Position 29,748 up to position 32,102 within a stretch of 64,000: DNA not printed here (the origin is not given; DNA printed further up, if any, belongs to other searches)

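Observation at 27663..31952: Tandem flagellin genes with near-identical termini and divergent central domains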

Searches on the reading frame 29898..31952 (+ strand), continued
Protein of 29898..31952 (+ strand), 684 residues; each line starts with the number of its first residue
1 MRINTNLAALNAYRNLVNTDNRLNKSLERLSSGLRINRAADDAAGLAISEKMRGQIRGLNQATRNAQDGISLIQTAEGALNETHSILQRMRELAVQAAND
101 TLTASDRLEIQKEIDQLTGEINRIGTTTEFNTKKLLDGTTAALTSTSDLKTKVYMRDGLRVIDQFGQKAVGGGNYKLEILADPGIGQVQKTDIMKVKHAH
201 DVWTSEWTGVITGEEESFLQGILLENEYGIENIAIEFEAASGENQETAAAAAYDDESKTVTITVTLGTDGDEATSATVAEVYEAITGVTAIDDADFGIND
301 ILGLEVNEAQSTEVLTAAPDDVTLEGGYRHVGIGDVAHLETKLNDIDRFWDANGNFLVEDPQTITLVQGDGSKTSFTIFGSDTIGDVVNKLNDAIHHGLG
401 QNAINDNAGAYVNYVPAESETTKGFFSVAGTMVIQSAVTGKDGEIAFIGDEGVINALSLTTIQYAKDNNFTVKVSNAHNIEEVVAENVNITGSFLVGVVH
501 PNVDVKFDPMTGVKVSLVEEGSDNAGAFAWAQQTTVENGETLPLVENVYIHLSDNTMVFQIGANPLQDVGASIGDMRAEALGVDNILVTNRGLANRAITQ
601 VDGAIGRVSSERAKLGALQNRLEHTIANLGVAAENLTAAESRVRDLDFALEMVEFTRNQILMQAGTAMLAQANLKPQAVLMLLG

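Call 12: find_related_loci(query=window:29898-31949:+, collection=genome_contigs, flank=10000)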
Query window:29898-31949:+ (684 aa) in genome_contigs; peptide patterns used: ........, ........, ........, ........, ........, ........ (x = any residue, [..] = any of these).
600 stretches matched a pattern (row limit reached: there are more); 574 encode a relative of the query (tblastn E <= 1e-3); the best 80 are kept; 79 distinct loci.
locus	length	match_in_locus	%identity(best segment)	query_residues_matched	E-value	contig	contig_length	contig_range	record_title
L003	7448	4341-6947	70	1-683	2e-156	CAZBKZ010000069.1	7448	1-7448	MAG TPA_asm: uncultured Syntrophomonadaceae bacterium isolate SRP241341_co1_200 genome assembly, contig: NODE_9698_lengt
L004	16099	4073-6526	55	1-683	3e-110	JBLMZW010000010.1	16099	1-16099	MAG: Chitinophagales bacterium isolate MAG193 PRJNA951521_bin50_renamed_9, whole genome shotgun sequence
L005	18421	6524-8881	53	6-684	3e-106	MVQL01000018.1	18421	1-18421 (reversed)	MAG: Pelotomaculum sp. PtaB.Bin104 A4E53_contig000018, whole genome shotgun sequence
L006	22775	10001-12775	54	1-683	1e-105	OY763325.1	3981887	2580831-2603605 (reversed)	MAG: uncultured Thermotogae bacterium isolate fcbefaaa-1511-4f39-b5ed-7dc52d8fa8ec genome assembly, chromosome: 1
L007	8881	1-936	66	355-684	1e-128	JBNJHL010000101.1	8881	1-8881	MAG: Bacillota bacterium isolate Y22_0dBSd3.bin.77 NODE_7980_length_8881_cov_3.918128, whole genome shotgun sequence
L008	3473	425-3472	77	1-478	9e-95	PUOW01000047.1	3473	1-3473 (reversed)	MAG: Spirochaetaceae bacterium isolate B1Sed10_122m B1-Sed10-C46487, whole genome shotgun sequence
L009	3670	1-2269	73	1-683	1e-87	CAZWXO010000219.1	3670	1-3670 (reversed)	MAG TPA_asm: uncultured bacterium isolate binchicken_co113_116 genome assembly, contig: NODE_30580_length_3670_cov_2.718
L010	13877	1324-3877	48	1-683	2e-70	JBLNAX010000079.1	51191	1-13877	MAG: Acidobacteriota bacterium isolate MAG166 PRJNA951521_bin26_renamed_78, whole genome shotgun sequence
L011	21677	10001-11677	79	1-683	7e-64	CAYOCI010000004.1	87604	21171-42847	MAG TPA_asm: uncultured Clostridia bacterium isolate binchicken_co158_4 genome assembly, contig: NODE_222_length_87604_c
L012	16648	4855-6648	81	1-683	7e-63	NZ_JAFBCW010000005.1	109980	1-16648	Desulforadius tongensis strain DSM 29799 Ga0454065_05, whole genome shotgun sequence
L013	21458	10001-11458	82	1-683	3e-63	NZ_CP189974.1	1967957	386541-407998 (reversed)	Candidatus Caldatribacterium sp. SIUC1 chromosome, complete genome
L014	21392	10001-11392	81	1-684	7e-62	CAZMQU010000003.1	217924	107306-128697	MAG TPA_asm: uncultured Halanaerobiales bacterium isolate SRP192927_co8_322 genome assembly, contig: NODE_13_length_2179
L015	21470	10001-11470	70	1-683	9e-62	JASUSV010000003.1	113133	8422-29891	MAG: Clostridia bacterium isolate DJKA97_NP-J24_bin.48 scaffold_45, whole genome shotgun sequence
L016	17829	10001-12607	72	1-683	1e-61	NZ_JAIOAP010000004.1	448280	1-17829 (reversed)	Cohnella silvisoli strain NL03-T5 NODE_4_length_448280_cov_25.174945, whole genome shotgun sequence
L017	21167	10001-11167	78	1-683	2e-61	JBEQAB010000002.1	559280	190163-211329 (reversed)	MAG: Bacillaceae bacterium isolate 03V1_S199.semibin_refined.061_sub NODE_11_length_559280_cov_37.522633, whole genome s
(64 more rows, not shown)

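Call 24: list_cluster_members(proteins=[P0001, P0002, P0003, P0004, P0009, P0015, P0023, P0029])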
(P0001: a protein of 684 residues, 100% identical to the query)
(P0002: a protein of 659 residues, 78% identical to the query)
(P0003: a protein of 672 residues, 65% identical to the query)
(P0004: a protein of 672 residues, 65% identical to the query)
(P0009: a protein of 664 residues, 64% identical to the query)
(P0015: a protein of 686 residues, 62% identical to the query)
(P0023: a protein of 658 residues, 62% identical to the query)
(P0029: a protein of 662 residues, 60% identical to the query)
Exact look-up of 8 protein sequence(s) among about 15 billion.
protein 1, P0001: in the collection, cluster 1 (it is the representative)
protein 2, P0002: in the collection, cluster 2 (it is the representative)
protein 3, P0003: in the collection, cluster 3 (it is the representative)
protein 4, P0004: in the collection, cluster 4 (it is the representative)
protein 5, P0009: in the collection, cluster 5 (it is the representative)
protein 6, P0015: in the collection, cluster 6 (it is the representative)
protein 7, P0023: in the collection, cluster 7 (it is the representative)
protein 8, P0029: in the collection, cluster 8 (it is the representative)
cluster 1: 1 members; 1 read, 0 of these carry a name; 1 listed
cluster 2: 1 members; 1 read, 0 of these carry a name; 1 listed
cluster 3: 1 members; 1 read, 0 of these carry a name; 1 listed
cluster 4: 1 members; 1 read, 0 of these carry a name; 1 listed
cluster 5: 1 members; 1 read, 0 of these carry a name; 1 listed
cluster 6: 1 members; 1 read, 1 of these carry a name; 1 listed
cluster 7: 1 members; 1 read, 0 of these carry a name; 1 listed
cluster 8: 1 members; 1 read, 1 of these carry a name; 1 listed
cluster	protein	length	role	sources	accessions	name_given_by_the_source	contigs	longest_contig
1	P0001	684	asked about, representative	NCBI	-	-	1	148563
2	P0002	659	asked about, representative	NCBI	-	-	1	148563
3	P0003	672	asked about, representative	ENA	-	-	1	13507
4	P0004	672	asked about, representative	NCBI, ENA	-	-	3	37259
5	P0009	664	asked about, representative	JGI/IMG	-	-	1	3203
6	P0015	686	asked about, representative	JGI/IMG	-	flagellin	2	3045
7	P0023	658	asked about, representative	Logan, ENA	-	-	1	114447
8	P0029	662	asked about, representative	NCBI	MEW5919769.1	MAG: flagellin [Bacillota bacterium]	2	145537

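Call 29: search_protein_families(library=pfam, proteins=[window:29898-31949:+], max_evalue=0.01)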
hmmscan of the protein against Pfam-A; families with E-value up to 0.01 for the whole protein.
window:29898-31949:+ (684 aa): 2 families
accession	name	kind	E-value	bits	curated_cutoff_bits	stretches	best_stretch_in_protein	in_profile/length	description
PF00669.25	Flagellin_N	-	2.5e-50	170.6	26.6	1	3-139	1-137/139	Bacterial flagellin N-terminal helical region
PF00700.27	Flagellin_C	-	3.5e-27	95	23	1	599-683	2-86/86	Bacterial flagellin C-terminal helical region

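Call 46: predict_structure(alignment_id=A2)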
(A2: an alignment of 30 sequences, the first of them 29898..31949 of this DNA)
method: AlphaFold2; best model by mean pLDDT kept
length: 684 residues; sequences in the alignment: 30
mean_pLDDT: 77.2   pTM: 0.61
mean pLDDT of the five models: 77.2, 75.8, 74.6, 71.7, 68.0
residues with pLDDT >= 90: 25; 70-90: 506; 50-70: 128; < 50: 25
segments of 3 or more residues with pLDDT < 50: 32-37, 129-140, 682-684
pLDDT, mean of each block of 10 residues (from residue 1): 57 72 62 48 68 81 80 81 90 86 78 87 69 37 71 75 58 84 88 82 69 73 78 86 86 87 88 84 86 82 79 73 68 80 86 83 84 86 88 88 83 76 66 87 83 79 86 87 85 82 84 83 78 84 85 66 58 72 77 81 87 82 83 80 69 68 67 56 46
secondary structure, 60 per line:
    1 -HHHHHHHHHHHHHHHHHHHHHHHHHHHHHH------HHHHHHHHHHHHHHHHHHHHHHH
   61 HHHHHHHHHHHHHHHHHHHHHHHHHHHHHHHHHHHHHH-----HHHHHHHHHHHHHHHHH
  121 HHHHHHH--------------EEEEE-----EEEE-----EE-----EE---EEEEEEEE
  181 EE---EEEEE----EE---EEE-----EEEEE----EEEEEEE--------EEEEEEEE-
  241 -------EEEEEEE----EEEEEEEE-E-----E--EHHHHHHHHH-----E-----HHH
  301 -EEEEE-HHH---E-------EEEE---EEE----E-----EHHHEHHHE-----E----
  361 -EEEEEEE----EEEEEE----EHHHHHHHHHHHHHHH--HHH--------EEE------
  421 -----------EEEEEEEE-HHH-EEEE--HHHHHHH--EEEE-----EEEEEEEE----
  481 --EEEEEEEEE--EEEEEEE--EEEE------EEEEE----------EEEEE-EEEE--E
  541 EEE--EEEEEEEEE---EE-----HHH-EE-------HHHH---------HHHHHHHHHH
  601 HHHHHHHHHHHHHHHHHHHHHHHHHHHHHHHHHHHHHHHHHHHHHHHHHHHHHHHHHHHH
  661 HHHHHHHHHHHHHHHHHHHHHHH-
elements in order (helices of 4 or more, strands of 3 or more residues): H2-31 H38-98 H104-127 E142-146 E152-155 E173-182 E186-190 E200-202 E208-212 E217-223 E232-239 E248-254 E259-266 H278-286 E302-306 E322-325 E329-331 E362-368 E373-378 H384-398 E412-414 E432-439 E445-448 H451-457 E460-463 E469-476 E483-491 E494-500 E503-506 E513-517 E528-532 E534-537 E540-543 E546-554 H578-581 H591-683

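Call 48: find_encoding_contigs(protein=P0004, flank=8000, max_places=3)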
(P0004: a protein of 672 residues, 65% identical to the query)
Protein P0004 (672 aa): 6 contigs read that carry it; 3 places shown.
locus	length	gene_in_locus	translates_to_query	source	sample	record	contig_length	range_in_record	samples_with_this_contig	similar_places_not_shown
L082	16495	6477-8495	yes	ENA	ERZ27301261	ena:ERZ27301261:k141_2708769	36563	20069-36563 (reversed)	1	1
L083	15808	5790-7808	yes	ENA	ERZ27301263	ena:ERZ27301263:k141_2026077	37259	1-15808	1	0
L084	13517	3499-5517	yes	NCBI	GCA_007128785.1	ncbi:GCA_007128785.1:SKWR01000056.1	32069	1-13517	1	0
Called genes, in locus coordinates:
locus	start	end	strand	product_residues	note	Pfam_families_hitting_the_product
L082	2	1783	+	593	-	?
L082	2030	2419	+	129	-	PF03646:FlaG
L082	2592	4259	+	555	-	-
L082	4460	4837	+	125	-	PF26154:DUF8042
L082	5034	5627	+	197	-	PF09986:DUF2225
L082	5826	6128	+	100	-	-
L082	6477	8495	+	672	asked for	PF00669:Flagellin_N, PF00700:Flagellin_C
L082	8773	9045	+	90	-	PF03646:FlaG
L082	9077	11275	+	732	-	PF02465:FliD_N, PF07196:Flagellin_IN, PF07195:FliD_C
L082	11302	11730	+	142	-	PF02561:FliS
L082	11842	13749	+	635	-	PF00015:MCPsignal, PF04069:OpuAC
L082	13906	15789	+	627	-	PF00989:PAS (weak), PF00989:PAS, PF08448:PAS_4 (weak), PF13188:PAS_8 (weak), PF13426:PAS_9, PF00990:GGDEF, PF13487:HD_5, PF01966:HD, +1 more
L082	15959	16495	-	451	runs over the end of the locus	PF00672:HAMP, PF00512:HisKA, PF02518:HATPase_c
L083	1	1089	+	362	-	?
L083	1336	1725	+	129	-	PF03646:FlaG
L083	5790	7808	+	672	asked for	PF00669:Flagellin_N, PF00700:Flagellin_C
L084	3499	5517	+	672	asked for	PF00669:Flagellin_N, PF00700:Flagellin_C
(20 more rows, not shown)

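Call 49: fold_search(model_id=the predicted structure, library=pdb)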
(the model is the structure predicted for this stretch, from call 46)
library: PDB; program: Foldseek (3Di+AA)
matches with E <= 10: 147; with E <= 0.001: 80
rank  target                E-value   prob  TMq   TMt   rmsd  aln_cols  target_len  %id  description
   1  9au6_A                2.2e-45  1.00  0.67  0.58  11.1       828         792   33  Cryo-EM of Geovibrio thiophilus flagellum (released 2024-11-13)
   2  9n59_A                4.0e-17  1.00  0.25  0.29  29.3       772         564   21  CryoEM structure of the Azotobacter vinelandii flagellar filament (released 2025-07-16)
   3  8sug_A                4.0e-15  1.00  0.26  0.35  27.9       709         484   23  Cryo-EM structure of the wild type P. aeruginosa flagellar filament (released 2023-06-14)
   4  9n8a_A1               8.8e-15  1.00  0.26  0.44  16.1       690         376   22  In situ structure of the sheathed FlaD flagellar filament in Vibrio cholerae (released 2025-09-24)
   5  9n8h_A                1.3e-14  1.00  0.26  0.44  16.8       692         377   22  In situ sheathed flagellar filament of Vibrio cholerae resolved with helical reconstruction. (released 2025-09-24)
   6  9p7r_A1               1.5e-14  1.00  0.26  0.44  17.1       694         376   21  In situ structure of the sheathed FlaB flagellar filament in Vibrio cholerae (released 2025-09-24)
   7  6x80_A                1.7e-14  1.00  0.27  0.31  26.6       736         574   20  Structure of the Campylobacter jejuni G508A Flagellar Filament (released 2020-07-08)
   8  9atl_A                2.0e-14  1.00  0.27  0.43  18.1       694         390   22  Cryo-EM of Stenotrophomonas maltophilia flagellum (released 2024-11-13)
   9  9n8g_C                2.4e-14  1.00  0.26  0.44  24.4       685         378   21  In situ sheathed FlaA flagellar filament of Vibrio cholerae (released 2025-09-24)
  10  9gnz_A                3.6e-14  1.00  0.25  0.33  22.5       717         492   21  Salmonella cap-filament complex (released 2025-04-09)
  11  9ygu_A7               4.0e-14  1.00  0.27  0.34  23.7       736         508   18  Flagella filament structure in H. pylori composed of flagellin FlaA (released 2026-02-25)
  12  9yh1_A1               6.9e-14  1.00  0.26  0.33  25.7       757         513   18  Structure of flagellin FlaB filament in H. pylori (released 2026-02-25)
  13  9n8g_A                8.5e-14  1.00  0.26  0.44  17.6       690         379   22  In situ sheathed FlaA flagellar filament of Vibrio cholerae (released 2025-09-24)
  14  8jmv_A                1.3e-13  1.00  0.25  0.49  24.3       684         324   27  Flagellar fibrils from Bacillus amyloliquefaciens (released 2023-12-06)
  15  9go6_a                1.4e-13  1.00  0.25  0.33  22.6       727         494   21  Salmonella hook-filament junction complex (released 2025-04-09)
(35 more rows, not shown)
